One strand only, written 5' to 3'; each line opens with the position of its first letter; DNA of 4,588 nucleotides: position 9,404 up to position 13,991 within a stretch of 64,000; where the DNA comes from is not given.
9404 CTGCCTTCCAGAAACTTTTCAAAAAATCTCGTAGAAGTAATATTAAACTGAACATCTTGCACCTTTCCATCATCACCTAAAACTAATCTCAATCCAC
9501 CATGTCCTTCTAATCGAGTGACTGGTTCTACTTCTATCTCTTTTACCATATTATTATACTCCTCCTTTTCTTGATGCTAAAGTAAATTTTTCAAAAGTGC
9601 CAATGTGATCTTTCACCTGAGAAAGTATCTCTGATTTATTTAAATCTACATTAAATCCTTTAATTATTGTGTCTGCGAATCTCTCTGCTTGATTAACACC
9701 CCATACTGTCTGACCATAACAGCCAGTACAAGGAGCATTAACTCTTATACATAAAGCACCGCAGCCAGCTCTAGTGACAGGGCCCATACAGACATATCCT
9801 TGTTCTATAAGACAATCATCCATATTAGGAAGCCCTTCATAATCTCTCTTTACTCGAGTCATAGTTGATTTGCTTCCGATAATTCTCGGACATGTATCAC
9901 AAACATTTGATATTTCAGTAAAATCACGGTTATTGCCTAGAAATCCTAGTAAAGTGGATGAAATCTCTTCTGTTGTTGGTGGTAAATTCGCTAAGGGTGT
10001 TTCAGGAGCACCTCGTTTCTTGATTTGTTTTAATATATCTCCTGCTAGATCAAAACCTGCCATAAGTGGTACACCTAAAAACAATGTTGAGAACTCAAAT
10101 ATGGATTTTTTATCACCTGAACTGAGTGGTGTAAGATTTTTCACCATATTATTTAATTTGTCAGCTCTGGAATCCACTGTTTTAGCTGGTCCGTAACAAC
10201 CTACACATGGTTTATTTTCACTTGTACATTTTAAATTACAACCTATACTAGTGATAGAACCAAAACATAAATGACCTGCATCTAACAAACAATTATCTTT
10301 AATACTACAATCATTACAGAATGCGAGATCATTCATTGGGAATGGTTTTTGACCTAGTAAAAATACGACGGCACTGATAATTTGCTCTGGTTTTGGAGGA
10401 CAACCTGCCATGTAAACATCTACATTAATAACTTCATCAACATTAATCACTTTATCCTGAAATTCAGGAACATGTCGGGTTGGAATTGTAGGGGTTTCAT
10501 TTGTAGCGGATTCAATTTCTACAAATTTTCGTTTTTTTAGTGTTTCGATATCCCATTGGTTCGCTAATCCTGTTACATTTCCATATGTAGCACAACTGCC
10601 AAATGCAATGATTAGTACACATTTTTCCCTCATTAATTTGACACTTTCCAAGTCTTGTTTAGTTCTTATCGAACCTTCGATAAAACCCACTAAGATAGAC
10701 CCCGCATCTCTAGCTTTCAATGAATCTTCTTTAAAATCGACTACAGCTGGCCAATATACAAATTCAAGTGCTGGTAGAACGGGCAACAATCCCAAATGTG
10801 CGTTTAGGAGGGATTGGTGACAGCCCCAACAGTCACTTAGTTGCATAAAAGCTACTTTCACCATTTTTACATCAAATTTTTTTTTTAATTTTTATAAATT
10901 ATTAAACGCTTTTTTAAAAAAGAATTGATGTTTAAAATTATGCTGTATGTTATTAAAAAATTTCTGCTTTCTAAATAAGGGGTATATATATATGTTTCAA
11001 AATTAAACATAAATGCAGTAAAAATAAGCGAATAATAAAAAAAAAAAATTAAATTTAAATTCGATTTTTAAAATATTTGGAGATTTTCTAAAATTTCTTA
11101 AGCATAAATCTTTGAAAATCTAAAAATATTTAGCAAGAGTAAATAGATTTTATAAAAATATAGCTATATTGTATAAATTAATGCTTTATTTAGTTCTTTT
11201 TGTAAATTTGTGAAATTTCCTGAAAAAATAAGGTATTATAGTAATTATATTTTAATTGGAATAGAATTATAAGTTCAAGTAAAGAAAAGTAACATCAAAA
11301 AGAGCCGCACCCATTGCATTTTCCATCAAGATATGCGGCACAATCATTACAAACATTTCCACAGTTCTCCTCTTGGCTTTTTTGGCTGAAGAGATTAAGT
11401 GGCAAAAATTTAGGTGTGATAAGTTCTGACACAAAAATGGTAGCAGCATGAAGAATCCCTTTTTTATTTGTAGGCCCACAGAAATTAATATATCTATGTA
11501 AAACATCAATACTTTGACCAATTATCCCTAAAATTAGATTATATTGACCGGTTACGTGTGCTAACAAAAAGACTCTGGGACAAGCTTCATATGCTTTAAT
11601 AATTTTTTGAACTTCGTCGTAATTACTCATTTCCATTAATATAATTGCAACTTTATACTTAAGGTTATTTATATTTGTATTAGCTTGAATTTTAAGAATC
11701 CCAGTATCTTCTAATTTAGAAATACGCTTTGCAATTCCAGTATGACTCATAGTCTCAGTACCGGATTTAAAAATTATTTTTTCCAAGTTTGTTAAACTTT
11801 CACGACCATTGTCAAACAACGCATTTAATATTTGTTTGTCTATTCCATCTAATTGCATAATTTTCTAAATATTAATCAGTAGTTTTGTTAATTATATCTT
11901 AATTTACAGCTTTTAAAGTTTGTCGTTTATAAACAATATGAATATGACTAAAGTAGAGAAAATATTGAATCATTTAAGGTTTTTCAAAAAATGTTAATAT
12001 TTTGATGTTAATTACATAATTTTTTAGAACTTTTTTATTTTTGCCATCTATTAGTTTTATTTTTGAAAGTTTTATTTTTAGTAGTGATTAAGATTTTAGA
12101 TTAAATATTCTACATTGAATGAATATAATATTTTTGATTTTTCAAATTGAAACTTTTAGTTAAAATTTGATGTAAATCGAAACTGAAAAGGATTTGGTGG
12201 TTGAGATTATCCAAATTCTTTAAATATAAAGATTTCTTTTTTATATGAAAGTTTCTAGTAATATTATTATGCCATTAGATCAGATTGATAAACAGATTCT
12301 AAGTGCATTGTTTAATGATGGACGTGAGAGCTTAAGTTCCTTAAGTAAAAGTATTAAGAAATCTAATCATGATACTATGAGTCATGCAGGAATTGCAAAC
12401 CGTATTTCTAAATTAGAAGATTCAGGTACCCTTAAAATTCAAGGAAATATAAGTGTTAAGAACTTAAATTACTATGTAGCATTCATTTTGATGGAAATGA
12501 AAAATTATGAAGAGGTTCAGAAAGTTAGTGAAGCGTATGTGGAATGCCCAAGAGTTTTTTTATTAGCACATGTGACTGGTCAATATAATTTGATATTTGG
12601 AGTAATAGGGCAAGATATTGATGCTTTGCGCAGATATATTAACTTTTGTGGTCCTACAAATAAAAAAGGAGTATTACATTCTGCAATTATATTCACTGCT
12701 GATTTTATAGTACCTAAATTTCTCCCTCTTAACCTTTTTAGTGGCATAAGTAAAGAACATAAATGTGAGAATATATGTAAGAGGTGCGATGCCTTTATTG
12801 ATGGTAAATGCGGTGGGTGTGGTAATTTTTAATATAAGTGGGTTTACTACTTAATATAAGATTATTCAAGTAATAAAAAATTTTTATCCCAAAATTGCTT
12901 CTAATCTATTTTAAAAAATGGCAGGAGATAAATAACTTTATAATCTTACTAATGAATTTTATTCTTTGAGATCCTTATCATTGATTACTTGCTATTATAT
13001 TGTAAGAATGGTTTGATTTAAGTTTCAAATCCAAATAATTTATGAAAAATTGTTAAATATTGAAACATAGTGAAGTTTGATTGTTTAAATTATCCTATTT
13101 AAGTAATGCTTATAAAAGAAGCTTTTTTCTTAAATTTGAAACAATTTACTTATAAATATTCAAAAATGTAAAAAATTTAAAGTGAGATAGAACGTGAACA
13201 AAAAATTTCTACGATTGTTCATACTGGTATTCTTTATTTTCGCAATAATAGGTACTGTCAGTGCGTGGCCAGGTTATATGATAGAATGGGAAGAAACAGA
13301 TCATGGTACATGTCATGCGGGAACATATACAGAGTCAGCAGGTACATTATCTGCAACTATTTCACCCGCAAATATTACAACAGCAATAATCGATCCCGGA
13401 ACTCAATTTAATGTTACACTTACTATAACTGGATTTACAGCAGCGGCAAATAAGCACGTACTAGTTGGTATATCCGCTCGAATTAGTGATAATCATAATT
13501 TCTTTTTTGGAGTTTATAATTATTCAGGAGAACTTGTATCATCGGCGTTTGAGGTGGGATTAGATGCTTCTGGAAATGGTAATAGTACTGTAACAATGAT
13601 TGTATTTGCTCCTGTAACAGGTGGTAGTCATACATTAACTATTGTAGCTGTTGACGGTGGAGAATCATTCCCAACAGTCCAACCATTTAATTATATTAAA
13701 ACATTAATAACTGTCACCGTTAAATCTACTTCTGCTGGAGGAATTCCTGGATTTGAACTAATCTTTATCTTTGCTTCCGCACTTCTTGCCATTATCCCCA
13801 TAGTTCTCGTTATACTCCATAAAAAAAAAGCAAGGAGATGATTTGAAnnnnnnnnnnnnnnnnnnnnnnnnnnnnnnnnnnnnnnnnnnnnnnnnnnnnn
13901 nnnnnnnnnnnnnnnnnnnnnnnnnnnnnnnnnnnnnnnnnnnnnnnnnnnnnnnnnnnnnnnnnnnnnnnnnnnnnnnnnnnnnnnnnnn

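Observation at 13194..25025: Variant System-I cytochrome c maturation locus (ccmA-F, no ccmG/H) interleaved with four secreted proteins that carry a single-Cys H-x(2-4)-C-H motif instead of CxxCH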

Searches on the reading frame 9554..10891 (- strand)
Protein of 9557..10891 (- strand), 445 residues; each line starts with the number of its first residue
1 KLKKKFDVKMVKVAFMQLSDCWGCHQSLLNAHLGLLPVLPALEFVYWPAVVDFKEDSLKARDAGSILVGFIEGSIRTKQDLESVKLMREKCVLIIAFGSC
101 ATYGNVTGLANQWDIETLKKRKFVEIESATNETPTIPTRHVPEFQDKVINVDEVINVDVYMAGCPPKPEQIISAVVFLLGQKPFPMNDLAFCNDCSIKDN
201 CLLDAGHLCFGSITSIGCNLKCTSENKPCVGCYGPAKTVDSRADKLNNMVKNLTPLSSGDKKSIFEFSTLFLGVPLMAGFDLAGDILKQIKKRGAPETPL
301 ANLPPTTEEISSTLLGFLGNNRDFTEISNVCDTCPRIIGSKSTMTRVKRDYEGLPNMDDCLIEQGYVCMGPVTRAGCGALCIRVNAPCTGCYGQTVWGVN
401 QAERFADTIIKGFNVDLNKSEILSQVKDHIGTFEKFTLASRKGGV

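Call 46: search_protein_families(library=pfam, proteins=[window:9557-10891:-], max_evalue=0.001)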
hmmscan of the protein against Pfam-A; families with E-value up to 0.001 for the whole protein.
window:9557-10891:- (445 aa): 1 family
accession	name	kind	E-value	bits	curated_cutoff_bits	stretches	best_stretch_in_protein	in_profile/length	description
PF01058.29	Oxidored_q6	-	1.7e-23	83.2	27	1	21-176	1-126/128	NADH ubiquinone oxidoreductase, 20 Kd subunit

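Call 83: search_protein_families(library=ncbifam, proteins=[window:9554-10864:-], max_evalue=0.00001)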
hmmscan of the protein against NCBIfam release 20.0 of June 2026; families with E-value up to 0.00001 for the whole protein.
window:9554-10864:- (436 aa): 9 families
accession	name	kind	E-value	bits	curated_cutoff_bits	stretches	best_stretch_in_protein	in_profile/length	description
NF045875.1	F420_non_VhuG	exception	7e-75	251.9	450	3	2-188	5-182/286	F420-non-reducing hydrogenase subunit VhuG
NF040836.1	sulfhyd_HydD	equivalog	3.5e-36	124.7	500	2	2-230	6-216/261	NADPH-dependent hydrogenase/sulfhydrogenase 1 subunit delta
NF040831.1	sulfhyd_ShyD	equivalog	7.8e-29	101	460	2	3-243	2-222/240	NAD(P)-dependent hydrogenase/sulfhydrogenase 2 subunit delta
TIGR03294.1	FrhG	equivalog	6.2e-19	68.6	245.5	1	2-119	2-115/228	coenzyme F420 hydrogenase subunit gamma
NF005012.1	PRK06411.1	subfamily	3.7e-08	33.1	116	1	139-169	124-154/166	NADH-quinone oxidoreductase subunit NuoB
TIGR01957.1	nuoB_fam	subfamily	3.2e-07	30.3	142.7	1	138-169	107-138/145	NADH-quinone oxidoreductase subunit B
NF011392.0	PRK14817.1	equivalog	6.3e-07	29.2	271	1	139-169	126-156/182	NADH-quinone oxidoreductase subunit B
NF011395.0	PRK14820.1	equivalog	6.6e-07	29.2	263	1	141-167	125-151/180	NADH-quinone oxidoreductase subunit B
NF011390.0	PRK14815.1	equivalog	1e-06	28.2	281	1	140-169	124-153/183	NADH dehydrogenase subunit B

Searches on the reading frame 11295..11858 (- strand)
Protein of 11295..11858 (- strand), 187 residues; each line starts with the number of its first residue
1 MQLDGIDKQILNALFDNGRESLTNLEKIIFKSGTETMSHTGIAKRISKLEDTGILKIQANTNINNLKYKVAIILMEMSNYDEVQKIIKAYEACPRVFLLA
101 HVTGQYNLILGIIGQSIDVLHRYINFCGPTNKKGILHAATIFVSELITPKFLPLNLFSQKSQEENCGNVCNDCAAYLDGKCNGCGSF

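Call 46: search_protein_families(library=pfam, proteins=[window:11295-11858:-], max_evalue=0.001)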
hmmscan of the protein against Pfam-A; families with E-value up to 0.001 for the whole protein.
window:11295-11858:- (187 aa): 2 families
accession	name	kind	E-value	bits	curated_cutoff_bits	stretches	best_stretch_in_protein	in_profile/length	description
PF13404.12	HTH_AsnC-type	-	0.00012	22.3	27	0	3-25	1-23/42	AsnC-type helix-turn-helix domain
PF13412.12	HTH_24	-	0.00017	21.6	21.9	0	3-23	1-21/48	Winged helix-turn-helix DNA-binding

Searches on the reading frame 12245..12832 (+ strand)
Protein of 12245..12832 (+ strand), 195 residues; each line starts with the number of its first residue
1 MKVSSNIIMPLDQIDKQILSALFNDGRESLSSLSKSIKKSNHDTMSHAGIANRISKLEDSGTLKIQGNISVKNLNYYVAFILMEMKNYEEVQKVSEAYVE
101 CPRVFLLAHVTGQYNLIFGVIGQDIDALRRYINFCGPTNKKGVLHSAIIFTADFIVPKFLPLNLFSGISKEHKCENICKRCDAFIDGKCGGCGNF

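Call 46: search_protein_families(library=pfam, proteins=[window:12245-12832:+], max_evalue=0.001)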
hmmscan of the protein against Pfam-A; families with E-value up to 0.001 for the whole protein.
window:12245-12832:+ (195 aa): 2 families
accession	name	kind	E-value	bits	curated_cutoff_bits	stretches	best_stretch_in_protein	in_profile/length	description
PF13404.12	HTH_AsnC-type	-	5.4e-06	26.6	27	1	11-39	1-29/42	AsnC-type helix-turn-helix domain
PF13412.12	HTH_24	-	0.00025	21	21.9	0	11-40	1-30/48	Winged helix-turn-helix DNA-binding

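Call 66: search_solved_structures(query=window:12245-12832:+, max_evalue=1)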
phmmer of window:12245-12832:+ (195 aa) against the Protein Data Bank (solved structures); distinct sequences matched with E-value up to 1: 13.
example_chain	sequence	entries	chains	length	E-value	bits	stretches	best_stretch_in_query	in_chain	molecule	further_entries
1ri7_A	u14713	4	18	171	3.8e-10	43.1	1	5-149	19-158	Putative transcriptional regulator | Putative HTH-type transcriptional regulator PH1519 | Uncharacterized HTH-type transcriptional regulator PH1519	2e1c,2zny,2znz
2cyy_A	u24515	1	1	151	9.8e-10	41.8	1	9-149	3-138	Putative HTH-type transcriptional regulator PH1519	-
7fby_A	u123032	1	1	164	8.4e-07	32.2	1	9-132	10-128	Transcriptional regulatory protein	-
9w4v_A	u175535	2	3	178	1.1e-06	31.9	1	9-132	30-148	Uncharacterized HTH-type transcriptional regulator PH0140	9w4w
8q90_A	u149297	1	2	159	0.00039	23.5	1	9-130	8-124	AsnC family transcriptional regulator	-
2cg4_A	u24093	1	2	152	0.0013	21.8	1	11-131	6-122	REGULATORY PROTEIN ASNC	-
2cfx_A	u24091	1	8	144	0.0025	20.9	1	9-139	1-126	HTH-TYPE TRANSCRIPTIONAL REGULATOR LRPC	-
2dbb_A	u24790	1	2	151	0.06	16.4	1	9-125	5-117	Putative HTH-type transcriptional regulator PH0061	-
2ia0_A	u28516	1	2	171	0.062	16.4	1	10-85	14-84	Putative HTH-type transcriptional regulator PF0864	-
2djw_A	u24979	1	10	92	0.083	15.9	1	78-132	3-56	probable transcriptional regulator, AsnC family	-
7upo_B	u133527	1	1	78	0.46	13.5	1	10-80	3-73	DHT03 protein B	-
2gqq_A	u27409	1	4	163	0.63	13.1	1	10-83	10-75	Leucine-responsive regulatory protein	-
2kj8_A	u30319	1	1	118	0.82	12.7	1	46-114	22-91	Putative prophage CPS-53 integrase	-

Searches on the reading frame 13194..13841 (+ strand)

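Call 3: search_protein_families(library=pfam, proteins=[window:13194-13841:+], max_evalue=0.1)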
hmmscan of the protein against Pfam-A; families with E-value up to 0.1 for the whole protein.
window:13194-13841:+ (215 aa): 0 families

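Call 4: search_protein_families(library=ncbifam, proteins=[window:13194-13841:+], max_evalue=0.1)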
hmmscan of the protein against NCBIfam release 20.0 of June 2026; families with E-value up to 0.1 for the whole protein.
window:13194-13841:+ (215 aa): 1 family
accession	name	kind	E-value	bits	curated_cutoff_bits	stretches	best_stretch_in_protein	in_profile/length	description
TIGR04186.1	GRASP_targ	domain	0.012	15.8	25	1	55-89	14-48/72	putative ATP-grasp-modified RiPP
